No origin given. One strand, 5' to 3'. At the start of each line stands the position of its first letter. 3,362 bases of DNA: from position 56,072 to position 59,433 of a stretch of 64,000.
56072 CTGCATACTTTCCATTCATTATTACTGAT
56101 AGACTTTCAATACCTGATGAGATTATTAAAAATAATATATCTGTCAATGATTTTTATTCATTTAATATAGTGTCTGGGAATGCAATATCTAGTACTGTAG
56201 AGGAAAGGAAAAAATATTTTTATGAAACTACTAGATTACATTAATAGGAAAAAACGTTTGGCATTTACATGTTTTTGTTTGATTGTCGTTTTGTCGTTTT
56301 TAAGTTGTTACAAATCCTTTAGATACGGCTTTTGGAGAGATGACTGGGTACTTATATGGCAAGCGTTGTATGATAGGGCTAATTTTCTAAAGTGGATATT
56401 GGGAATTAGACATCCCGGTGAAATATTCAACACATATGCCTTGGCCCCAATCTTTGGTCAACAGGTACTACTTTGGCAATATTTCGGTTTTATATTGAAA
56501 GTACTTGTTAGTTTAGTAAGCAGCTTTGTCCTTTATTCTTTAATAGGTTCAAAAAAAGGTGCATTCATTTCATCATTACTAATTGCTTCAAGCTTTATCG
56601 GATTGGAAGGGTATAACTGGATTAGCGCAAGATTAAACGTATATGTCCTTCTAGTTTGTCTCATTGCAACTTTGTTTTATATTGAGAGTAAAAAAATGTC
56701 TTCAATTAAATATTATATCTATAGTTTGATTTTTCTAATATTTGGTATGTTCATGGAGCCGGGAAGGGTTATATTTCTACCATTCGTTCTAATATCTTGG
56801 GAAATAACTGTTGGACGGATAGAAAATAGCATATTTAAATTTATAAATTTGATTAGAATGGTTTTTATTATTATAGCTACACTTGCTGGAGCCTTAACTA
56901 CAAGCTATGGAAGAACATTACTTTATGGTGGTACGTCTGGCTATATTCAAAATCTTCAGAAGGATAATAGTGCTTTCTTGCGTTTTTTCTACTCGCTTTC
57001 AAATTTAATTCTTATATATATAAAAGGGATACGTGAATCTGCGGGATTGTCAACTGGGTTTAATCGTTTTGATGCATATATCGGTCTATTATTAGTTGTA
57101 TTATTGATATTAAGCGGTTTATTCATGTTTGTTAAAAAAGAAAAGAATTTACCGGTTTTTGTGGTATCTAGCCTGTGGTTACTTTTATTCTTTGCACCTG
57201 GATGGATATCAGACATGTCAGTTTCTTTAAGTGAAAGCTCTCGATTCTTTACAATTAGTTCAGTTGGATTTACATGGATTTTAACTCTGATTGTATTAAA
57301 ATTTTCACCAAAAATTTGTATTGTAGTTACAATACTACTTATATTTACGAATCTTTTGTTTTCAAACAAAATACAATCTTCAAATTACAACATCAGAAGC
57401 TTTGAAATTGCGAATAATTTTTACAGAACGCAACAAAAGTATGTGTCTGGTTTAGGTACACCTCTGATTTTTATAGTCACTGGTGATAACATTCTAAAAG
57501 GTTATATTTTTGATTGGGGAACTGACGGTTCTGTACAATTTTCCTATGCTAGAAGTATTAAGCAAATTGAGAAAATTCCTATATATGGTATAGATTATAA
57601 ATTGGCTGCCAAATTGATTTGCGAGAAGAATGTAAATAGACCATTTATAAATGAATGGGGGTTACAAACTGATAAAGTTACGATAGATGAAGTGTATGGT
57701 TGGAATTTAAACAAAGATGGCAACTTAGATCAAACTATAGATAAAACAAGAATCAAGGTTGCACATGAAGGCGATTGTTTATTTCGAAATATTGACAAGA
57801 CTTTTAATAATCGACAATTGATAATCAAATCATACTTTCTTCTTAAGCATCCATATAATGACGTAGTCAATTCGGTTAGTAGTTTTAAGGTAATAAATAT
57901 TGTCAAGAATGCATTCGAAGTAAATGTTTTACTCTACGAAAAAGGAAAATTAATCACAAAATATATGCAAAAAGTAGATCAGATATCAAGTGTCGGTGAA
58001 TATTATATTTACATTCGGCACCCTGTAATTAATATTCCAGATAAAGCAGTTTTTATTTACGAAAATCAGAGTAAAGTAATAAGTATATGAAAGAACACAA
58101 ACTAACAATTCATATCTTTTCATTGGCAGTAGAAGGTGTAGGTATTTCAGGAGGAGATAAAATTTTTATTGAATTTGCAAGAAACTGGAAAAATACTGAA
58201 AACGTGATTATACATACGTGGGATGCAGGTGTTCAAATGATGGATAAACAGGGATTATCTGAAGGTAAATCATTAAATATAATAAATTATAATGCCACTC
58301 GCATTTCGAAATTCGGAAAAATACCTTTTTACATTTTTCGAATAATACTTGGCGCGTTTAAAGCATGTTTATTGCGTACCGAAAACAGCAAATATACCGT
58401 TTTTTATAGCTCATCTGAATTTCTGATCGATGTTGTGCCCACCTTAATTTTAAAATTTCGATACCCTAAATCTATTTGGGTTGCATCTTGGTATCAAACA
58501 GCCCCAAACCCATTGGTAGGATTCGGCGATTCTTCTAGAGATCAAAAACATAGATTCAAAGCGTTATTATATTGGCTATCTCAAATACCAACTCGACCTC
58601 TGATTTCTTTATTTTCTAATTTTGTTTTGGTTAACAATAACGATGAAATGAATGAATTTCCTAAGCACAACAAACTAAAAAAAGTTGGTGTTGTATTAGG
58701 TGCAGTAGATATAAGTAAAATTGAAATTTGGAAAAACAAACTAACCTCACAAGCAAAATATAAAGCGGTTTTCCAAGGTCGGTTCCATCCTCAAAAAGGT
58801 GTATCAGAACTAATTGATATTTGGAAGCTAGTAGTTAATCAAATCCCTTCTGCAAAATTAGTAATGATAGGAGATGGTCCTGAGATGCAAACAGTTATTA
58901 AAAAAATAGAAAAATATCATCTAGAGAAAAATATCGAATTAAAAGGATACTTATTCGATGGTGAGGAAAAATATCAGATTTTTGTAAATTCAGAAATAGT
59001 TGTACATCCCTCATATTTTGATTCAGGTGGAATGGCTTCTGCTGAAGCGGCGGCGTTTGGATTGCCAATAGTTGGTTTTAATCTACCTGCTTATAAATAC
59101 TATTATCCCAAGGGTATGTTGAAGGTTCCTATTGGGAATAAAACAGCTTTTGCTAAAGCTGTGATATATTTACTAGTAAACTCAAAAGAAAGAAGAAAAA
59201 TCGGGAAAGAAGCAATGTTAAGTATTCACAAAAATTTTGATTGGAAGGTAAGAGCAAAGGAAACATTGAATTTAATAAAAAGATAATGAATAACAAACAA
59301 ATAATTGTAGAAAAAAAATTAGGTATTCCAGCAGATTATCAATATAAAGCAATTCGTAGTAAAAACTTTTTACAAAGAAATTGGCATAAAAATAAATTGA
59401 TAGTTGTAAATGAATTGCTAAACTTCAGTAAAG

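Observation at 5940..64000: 58-kb single-strand glycosylation super-locus with about 20 GT-C-type membrane transferases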

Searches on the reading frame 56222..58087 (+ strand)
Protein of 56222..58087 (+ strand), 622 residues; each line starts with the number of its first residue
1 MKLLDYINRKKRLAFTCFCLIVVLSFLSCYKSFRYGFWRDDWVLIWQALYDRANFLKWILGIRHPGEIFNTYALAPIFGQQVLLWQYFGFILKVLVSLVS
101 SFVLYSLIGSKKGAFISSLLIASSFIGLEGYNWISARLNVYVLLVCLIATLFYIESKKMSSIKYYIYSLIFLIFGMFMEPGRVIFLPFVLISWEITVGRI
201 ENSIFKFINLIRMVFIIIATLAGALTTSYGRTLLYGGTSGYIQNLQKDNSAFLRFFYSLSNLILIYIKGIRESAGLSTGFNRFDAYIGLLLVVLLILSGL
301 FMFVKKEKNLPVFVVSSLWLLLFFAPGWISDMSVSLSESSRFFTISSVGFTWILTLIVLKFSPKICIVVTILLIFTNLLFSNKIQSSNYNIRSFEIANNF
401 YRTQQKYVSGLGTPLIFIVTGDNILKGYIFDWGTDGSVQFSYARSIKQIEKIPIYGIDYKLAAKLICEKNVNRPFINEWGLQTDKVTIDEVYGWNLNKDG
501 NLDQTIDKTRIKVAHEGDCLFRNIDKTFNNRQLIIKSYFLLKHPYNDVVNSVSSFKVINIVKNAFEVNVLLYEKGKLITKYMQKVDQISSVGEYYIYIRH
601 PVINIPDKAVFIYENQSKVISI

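Call 8: search_protein_families(library=pfam, proteins=[window:56222-58087:+], max_evalue=0.01)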
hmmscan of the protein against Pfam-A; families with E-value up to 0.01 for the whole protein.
window:56222-58087:+ (622 aa): 0 families

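Call 23: search_protein_families(library=ncbifam, proteins=[window:56222-58087:+], max_evalue=1)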
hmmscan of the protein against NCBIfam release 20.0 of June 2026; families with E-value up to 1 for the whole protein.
window:56222-58087:+ (622 aa): 1 family
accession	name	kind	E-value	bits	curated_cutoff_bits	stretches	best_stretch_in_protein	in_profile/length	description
NF002241.0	PRK01146.2-5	equivalog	0.11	12.5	128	1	553-609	4-59/100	DNA-directed RNA polymerase subunit L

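Call 24: search_protein_families(library=pfam, proteins=[window:56222-58087:+], max_evalue=10)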
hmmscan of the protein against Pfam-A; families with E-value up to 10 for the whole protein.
window:56222-58087:+ (622 aa): 0 families

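Call 27: search_solved_structures(query=window:56222-58087:+, max_evalue=10)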
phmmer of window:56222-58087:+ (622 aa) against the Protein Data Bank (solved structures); distinct sequences matched with E-value up to 10: 1.
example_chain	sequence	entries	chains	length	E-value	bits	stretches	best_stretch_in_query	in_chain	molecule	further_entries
1xpp_A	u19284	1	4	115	0.056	15.1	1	552-610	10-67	DNA-directed RNA polymerase subunit L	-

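Call 45: find_homologous_proteins(query=window:56222-58087:+, max_evalue=0.001)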
Query window:56222-58087:+ (622 aa): 1 proteins with E <= 0.001 among 8000 candidates.
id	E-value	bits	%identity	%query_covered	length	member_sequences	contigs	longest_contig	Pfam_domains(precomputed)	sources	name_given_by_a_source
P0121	0.0e+0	1368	100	100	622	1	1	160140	-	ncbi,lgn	-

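Call 65: search_protein_representatives(protein=window:56222-58087:+)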
Query: 622 residues. Proteins with E-value up to 0.001 (for the whole library): 174; up to 1e-10: 125; up to 1e-30: 55. The best 150 are listed.
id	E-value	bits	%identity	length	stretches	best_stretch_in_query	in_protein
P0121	0.0e+00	1368.4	100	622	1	1-622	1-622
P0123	3.5e-116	405.6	36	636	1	5-579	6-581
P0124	4.2e-73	263.3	32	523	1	7-519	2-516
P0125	1.0e-54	202.6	30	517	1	19-498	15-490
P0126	4.3e-53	197.2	31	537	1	15-501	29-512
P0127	3.3e-52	194.3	29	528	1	15-498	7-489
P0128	2.3e-51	191.5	31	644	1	6-523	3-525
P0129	4.6e-50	187.2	29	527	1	11-507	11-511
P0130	5.6e-50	186.9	28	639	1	16-522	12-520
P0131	5.8e-49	183.5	29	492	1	35-513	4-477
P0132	6.4e-49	183.4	29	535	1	9-500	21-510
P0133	8.5e-49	183.0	30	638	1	9-521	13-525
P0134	5.1e-45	170.5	31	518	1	11-499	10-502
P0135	9.0e-45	169.7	27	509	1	16-510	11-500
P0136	1.1e-43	166.1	27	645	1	10-541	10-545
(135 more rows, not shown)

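Call 67: search_protein_families(library=pfam, alignment_id=A6, max_evalue=1)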
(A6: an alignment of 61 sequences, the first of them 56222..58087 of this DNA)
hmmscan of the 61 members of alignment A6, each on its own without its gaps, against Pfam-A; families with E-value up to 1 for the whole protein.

A. member 1, window:56222-58087:+ (622 aa): 0 families

B. families by the number of members that match (of 61 scanned): 22 families
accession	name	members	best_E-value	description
PF13231.12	PMT_2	2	1.3e-05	Dolichyl-phosphate-mannose-protein mannosyltransferase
PF25250.1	DUF7852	1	0.0059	Domain of unknown function (DUF7852)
PF12725.13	DUF3810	1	0.0078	Protein of unknown function (DUF3810)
PF13962.11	PGG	1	0.021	Domain of unknown function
PF13797.11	Post_transc_reg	1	0.034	Post-transcriptional regulator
PF17329.7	DUF5367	1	0.046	Family of unknown function (DUF5367)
PF11874.13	DUF3394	1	0.048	Domain of unknown function (DUF3394)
PF24412.1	DUF7546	1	0.049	Family of unknown function (DUF7546)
PF14794.11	DUF4479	1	0.059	Domain of unknown function (DUF4479)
PF13134.11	DUF3948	1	0.068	Protein of unknown function (DUF3948)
PF19529.4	DUF6057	1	0.07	Family of unknown function (DUF6057)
PF09268.16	Clathrin-link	1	0.077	Clathrin, heavy-chain linker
PF04956.18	TrbC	1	0.087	TrbC/VIRB2 pilin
PF07214.17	DUF1418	1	0.099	Protein of unknown function (DUF1418)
PF02439.20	Adeno_E3_CR2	1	0.13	Adenovirus E3 region protein CR2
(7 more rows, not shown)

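Call 68: search_solved_structures(query=A6, max_evalue=10)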
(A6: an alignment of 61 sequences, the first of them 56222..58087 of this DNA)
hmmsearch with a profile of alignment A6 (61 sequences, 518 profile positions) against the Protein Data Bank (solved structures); distinct sequences matched with E-value up to 10: 3.
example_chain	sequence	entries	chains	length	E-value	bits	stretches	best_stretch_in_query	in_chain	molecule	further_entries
8i9p_Lh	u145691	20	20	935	2.7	9.9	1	90-198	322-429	dolichyl-diphosphooligosaccharide--protein glycotransferase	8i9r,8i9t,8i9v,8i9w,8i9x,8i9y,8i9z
6m0r_M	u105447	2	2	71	3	9.7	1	131-186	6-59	V-type proton ATPase subunit e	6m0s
5vox_c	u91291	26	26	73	3.2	9.6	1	131-186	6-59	V-type proton ATPase subunit e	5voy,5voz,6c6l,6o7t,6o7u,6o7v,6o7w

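Call 80: predict_structure(alignment_id=A6)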
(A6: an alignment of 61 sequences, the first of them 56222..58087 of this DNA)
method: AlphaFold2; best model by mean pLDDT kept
length: 622 residues; sequences in the alignment: 61
mean_pLDDT: 89.0   pTM: 0.89
mean pLDDT of the five models: 89.0, 87.8, 87.6, 87.4, 86.6
residues with pLDDT >= 90: 458; 70-90: 83; 50-70: 57; < 50: 24
segments of 3 or more residues with pLDDT < 50: 601-622
pLDDT, mean of each block of 10 residues (from residue 1): 61 92 98 95 95 90 87 96 97 98 97 97 98 97 98 97 98 97 97 98 96 98 94 82 90 97 95 93 97 98 97 98 95 95 98 98 98 98 96 94 92 88 94 92 94 91 96 92 94 96 93 86 72 70 70 63 67 71 69 63 45 36 42
secondary structure, 60 per line:
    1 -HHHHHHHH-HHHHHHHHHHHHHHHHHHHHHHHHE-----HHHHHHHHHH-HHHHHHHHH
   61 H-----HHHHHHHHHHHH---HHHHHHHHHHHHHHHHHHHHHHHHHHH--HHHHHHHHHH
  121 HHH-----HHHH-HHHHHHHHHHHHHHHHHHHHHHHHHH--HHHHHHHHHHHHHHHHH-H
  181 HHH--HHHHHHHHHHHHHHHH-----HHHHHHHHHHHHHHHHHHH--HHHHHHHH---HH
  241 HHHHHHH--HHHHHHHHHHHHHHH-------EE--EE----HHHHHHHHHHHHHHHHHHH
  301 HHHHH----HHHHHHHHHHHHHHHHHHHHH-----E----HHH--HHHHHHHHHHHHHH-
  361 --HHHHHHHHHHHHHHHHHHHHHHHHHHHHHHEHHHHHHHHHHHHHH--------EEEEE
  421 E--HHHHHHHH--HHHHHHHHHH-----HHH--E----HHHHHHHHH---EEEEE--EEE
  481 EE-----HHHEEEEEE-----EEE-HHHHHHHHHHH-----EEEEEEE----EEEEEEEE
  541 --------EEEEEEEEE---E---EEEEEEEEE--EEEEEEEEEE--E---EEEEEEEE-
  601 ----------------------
elements in order: H2-9 H11-34 H41-50 H52-61 H67-78 H82-108 H111-123 H129-132 H134-159 H162-178 H180-183 H186-201 H207-225 H228-235 H239-247 H250-264 H282-305 H310-330 H346-359 H363-392 H394-407 E416-421 H424-431 H434-443 H459-467 E471-475 E478-482 E491-496 E502-504 H506-516 E522-528 E533-540 E549-557 E565-573 E576-585 E592-599

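Call 82: fold_search(model_id=the predicted structure, library=pdb)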
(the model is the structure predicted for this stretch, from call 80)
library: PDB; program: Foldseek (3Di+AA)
matches with E <= 10: 496; with E <= 0.001: 3
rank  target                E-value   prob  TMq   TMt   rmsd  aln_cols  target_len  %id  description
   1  5ogl_A                2.5e-04  1.00  0.43  0.39  14.1       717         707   13  Structure of bacterial oligosaccharyltransferase PglB in complex with an acceptor peptide and an lipid-linked oligosac (released 2017-10-25)
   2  5gmy_A                3.6e-04  1.00  0.39  0.31  13.2       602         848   10  Crystal structure of the Archaeoglobus fulgidus oligosaccharyltransferase (O29867_ARCFU) tethered with an acceptor pep (released 2017-02-01)
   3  3rce_A                6.0e-04  1.00  0.42  0.39  14.5       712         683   13  Bacterial oligosaccharyltransferase PglB (released 2011-06-15)
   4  9s6t_A                3.1e-03  1.00  0.38  0.46   8.0       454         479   14  Ternary cryo-EM structure of chicken ALG12 with Dol25-PP-GlcNAc2Man7, Dol25-P-Man, and Fab (released 2026-03-18)
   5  9i5k_A                4.3e-03  1.00  0.31  0.38  11.3       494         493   13  Structure of the Chaetomium thermophilum Pmt4 homodimer (C2 symmetry) (released 2025-12-24)
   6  6c26_A                4.5e-03  1.00  0.45  0.43  12.5       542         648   12  The Cryo-EM structure of a eukaryotic oligosaccharyl transferase complex (released 2018-01-31)
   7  7zli_A                6.4e-03  1.00  0.36  0.34  10.2       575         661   11  Cryo-EM structure of C-mannosyltransferase CeDPY19, in complex with Dol25-P-Man and bound to CMT2-Fab and anti-Fab nan (released 2023-01-11)
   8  9s6u_A                8.0e-03  0.99  0.31  0.35  14.9       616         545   11  Ternary cryo-EM structure of human ALG9 with Dol25-PP-GlcNAc2Man8, Dol25-P-Man and Fab (released 2026-03-18)
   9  7bvf_A                1.4e-02  0.91  0.30  0.20  17.4       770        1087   12  Cryo-EM structure of Mycobacterium tuberculosis arabinosyltransferase EmbA-EmbB-AcpM2 in complex with ethambutol (released 2020-04-29)
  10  8b6l_I                1.5e-02  1.00  0.41  0.38  14.0       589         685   11  Subtomogram average of the human Sec61-TRAP-OSTA-translocon (released 2022-12-07)
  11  5f15                  2.7e-02  1.00  0.33  0.37   9.0       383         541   12  Crystal Structure of ArnT from Cupriavidus metallidurans bound to Undecaprenyl phosphate (released 2016-02-17)
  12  7zlg_A                3.4e-02  0.98  0.34  0.32   9.9       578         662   13  Cryo-EM structure of C-mannosyltransferase CeDPY19, in complex with acceptor peptide and bound to CMT2-Fab and anti-Fa (released 2023-01-11)
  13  7bx8_A                5.7e-02  0.80  0.31  0.21  15.6       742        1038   10  Mycobacterium smegmatis arabinosyltransferase complex EmbB2-AcpM2 in symmetric "resting state" (released 2020-05-27)
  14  6x0o                  6.8e-02  0.97  0.29  0.19  14.8       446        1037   10  Single-Particle Cryo-EM Structure of Arabinosyltransferase EmbB from Mycobacterium smegmatis (released 2020-06-10)
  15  7zlh_A                7.5e-02  0.97  0.35  0.33  10.4       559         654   12  Cryo-EM structure of C-mannosyltransferase CeDPY19, in apo state, bound to CMT2-Fab and anti-Fab nanobody (released 2023-01-11)
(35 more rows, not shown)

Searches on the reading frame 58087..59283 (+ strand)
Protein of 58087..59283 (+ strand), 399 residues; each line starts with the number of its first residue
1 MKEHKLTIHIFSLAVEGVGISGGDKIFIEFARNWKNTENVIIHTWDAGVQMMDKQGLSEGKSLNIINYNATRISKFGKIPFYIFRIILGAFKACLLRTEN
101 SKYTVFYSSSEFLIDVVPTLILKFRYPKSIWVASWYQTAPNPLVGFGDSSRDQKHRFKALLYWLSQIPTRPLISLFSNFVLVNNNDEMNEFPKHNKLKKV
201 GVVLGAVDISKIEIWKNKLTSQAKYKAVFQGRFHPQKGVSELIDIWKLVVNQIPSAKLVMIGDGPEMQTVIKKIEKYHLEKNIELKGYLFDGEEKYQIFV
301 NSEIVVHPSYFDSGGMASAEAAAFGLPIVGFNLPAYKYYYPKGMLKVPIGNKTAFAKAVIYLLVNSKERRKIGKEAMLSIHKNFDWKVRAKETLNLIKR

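Call 8: search_protein_families(library=pfam, proteins=[window:58087-59283:+], max_evalue=0.01)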
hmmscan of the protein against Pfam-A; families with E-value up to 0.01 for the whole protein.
window:58087-59283:+ (399 aa): 4 families
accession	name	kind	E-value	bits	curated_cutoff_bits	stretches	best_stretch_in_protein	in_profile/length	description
PF00534.26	Glycos_transf_1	-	9.3e-27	94.1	26.4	1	213-376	3-169/172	Glycosyl transferases group 1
PF13692.12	Glyco_trans_1_4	-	1.7e-21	77.4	27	1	226-363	3-140/142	Glycosyl transferases group 1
PF13524.12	Glyco_trans_1_2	-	6.8e-07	29.8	25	1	282-394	28-143/144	Glycosyl transferase-like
PF20706.3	GT4-conflict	-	4.6e-05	23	26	1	219-329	192-309/385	Family 4 Glycosyltransferase in conflict systems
